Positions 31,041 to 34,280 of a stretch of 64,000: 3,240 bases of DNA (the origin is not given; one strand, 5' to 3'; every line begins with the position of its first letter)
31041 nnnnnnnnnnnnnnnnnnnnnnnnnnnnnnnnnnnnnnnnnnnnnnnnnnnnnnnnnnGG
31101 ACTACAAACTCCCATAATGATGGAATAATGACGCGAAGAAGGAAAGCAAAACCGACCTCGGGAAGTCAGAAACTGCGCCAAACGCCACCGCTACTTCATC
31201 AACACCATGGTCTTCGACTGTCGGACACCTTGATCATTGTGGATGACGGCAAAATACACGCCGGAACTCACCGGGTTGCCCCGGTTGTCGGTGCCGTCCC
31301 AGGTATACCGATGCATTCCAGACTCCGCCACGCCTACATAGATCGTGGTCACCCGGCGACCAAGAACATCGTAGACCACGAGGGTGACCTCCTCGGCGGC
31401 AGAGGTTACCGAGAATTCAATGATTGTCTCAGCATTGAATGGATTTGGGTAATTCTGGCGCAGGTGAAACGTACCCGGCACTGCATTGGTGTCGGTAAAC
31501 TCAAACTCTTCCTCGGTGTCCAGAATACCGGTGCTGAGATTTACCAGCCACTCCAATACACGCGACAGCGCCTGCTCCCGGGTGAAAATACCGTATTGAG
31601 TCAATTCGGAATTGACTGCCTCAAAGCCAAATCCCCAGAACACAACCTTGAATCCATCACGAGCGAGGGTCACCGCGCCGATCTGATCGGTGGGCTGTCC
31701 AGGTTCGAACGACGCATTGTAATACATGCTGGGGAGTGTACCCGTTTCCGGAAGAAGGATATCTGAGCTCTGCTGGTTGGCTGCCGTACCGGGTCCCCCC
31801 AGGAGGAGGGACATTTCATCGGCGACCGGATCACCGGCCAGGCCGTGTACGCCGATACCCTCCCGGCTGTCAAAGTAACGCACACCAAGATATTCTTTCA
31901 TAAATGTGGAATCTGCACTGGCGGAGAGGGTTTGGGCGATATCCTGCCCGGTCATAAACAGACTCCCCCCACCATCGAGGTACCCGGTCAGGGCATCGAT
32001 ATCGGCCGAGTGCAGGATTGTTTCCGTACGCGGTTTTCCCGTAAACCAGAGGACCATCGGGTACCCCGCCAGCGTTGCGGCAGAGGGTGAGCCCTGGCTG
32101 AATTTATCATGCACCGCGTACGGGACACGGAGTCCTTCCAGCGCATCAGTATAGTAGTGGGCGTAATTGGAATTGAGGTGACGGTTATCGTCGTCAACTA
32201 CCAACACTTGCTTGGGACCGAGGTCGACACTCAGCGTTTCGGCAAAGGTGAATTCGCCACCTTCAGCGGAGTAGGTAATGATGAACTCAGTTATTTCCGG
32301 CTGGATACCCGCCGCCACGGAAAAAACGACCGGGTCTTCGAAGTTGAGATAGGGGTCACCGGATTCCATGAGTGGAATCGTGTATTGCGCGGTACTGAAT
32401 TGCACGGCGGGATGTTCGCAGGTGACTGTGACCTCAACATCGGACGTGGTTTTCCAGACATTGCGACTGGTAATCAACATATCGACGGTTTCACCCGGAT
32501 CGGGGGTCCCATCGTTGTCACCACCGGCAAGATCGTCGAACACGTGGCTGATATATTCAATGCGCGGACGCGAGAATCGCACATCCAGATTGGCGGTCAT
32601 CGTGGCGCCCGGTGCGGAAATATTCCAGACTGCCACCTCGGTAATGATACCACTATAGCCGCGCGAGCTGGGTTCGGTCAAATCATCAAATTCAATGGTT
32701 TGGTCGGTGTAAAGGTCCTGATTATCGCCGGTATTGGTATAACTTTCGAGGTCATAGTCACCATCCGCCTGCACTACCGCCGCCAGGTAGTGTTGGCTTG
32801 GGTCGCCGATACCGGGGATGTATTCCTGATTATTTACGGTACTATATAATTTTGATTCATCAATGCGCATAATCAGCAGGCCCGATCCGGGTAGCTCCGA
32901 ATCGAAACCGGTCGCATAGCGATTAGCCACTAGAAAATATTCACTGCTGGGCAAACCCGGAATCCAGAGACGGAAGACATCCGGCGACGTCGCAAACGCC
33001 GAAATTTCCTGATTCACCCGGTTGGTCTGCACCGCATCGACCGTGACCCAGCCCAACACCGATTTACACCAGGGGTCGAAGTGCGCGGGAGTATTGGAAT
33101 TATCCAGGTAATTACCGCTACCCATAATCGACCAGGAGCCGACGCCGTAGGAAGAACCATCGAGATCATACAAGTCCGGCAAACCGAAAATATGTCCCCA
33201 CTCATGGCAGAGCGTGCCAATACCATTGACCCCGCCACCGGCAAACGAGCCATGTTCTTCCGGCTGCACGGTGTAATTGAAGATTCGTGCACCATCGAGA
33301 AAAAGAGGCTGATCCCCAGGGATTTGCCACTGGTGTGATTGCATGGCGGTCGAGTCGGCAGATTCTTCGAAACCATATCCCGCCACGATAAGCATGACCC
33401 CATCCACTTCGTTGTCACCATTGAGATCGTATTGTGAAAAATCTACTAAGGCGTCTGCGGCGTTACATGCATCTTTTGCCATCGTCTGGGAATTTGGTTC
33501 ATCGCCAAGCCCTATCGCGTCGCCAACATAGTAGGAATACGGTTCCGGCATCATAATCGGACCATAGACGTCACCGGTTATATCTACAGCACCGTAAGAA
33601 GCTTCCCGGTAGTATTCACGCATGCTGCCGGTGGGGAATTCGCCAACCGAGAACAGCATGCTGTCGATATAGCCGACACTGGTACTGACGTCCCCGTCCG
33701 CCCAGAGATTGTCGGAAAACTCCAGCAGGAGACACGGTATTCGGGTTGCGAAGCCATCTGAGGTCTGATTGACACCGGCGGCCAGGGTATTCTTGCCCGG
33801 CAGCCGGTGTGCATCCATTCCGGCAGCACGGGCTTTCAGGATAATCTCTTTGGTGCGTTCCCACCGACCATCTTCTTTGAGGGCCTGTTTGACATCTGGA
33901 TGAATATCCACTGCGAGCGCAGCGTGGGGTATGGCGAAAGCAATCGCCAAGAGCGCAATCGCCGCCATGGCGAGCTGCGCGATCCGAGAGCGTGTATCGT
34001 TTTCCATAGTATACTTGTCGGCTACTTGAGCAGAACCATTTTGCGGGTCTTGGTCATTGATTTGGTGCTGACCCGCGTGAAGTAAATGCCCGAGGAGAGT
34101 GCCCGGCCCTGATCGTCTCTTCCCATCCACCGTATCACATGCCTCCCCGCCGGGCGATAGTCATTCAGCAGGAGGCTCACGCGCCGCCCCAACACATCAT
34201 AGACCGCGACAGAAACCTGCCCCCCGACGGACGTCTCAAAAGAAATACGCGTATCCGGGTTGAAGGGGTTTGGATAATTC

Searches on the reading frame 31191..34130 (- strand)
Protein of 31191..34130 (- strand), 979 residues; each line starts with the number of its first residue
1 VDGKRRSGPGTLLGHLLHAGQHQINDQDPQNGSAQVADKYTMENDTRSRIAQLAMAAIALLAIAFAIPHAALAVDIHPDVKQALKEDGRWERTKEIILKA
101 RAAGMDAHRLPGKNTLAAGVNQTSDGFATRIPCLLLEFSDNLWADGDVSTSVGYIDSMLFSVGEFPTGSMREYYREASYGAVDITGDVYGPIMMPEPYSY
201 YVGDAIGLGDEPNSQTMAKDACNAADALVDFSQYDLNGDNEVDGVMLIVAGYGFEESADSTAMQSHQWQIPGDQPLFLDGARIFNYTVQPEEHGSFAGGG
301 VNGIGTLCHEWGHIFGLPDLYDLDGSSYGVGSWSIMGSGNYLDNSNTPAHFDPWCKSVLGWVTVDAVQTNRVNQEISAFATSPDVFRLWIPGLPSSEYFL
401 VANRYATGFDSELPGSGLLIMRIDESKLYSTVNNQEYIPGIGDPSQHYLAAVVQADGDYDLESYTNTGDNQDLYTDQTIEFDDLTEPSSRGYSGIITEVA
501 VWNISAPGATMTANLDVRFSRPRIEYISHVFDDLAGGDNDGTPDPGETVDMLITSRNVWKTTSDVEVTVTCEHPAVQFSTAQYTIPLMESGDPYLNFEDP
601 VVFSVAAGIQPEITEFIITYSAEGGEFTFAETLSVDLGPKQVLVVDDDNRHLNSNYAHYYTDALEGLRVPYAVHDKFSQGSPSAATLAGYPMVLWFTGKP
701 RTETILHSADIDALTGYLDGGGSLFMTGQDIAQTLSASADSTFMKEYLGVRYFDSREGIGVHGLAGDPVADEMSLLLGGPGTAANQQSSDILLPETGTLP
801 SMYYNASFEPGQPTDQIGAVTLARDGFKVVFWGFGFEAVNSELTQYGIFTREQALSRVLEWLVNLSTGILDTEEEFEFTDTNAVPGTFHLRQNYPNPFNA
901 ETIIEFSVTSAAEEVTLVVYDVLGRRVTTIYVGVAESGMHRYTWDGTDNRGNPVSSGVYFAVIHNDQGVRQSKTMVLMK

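Call 10: search_protein_families(library=pfam, proteins=[window:31191-34130:-], max_evalue=0.001)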
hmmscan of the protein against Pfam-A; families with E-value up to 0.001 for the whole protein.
window:31191-34130:- (979 aa): 3 families
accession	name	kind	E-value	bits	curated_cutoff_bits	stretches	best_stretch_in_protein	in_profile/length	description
PF05547.17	Peptidase_M6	-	1.5e-14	54.4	22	1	168-356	68-282/294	Immune inhibitor A peptidase M6, catalytic domain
PF13860.13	FlgD_ig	-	3.1e-14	53.1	27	1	904-960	14-70/79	FlgD Ig-like domain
PF18962.6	Por_Secre_tail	-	4e-05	24.3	27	1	894-976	2-75/75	Secretion system C-terminal sorting domain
